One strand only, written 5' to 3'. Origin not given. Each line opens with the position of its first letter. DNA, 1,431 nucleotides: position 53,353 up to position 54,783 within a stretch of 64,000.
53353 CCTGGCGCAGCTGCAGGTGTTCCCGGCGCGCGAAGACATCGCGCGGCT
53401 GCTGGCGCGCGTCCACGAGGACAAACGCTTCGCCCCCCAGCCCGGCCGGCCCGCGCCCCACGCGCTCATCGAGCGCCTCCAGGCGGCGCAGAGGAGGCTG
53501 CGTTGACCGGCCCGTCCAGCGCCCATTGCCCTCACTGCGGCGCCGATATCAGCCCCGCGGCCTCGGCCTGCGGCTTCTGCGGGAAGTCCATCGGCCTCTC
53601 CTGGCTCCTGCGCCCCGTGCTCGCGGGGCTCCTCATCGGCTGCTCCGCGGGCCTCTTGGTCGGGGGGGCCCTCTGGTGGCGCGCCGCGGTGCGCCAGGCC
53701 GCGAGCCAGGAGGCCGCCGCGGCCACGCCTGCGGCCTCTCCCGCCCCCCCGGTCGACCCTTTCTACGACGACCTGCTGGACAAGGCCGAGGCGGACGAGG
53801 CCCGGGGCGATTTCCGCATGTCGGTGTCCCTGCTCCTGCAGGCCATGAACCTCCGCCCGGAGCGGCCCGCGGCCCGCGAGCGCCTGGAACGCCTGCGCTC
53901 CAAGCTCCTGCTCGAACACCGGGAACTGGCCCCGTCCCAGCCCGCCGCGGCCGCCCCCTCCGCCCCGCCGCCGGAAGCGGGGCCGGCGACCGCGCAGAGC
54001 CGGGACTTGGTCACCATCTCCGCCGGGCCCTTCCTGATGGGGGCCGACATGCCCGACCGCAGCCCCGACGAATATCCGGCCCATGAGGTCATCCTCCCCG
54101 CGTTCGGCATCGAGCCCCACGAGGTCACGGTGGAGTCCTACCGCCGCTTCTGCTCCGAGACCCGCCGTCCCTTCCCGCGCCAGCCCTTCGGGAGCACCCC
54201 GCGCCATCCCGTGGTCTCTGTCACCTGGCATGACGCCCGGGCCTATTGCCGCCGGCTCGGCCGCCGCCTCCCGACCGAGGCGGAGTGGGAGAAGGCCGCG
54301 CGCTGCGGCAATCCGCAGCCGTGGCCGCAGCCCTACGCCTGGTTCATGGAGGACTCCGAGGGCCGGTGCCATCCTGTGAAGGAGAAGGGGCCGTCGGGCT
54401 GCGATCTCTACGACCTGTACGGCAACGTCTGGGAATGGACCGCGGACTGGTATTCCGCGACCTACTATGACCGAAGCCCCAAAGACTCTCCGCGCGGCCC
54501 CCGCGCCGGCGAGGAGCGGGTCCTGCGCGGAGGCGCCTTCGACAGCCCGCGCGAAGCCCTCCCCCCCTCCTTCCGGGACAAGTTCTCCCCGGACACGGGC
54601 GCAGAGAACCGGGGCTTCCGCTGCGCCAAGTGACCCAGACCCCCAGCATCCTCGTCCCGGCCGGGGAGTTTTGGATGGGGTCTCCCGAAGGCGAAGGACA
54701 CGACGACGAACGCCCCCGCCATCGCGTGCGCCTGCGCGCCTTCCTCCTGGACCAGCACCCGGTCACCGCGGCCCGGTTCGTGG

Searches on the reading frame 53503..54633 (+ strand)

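Call 42: search_protein_families(library=pfam, proteins=[window:53503-54633:+], max_evalue=0.00001)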
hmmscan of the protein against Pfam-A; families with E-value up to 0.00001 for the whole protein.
window:53503-54633:+ (376 aa): 1 family
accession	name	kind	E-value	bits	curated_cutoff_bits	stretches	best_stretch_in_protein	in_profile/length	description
PF03781.23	FGE-sulfatase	-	2.1e-52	178.7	23.3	1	167-376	3-255/255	Sulfatase-modifying factor enzyme 1-like domain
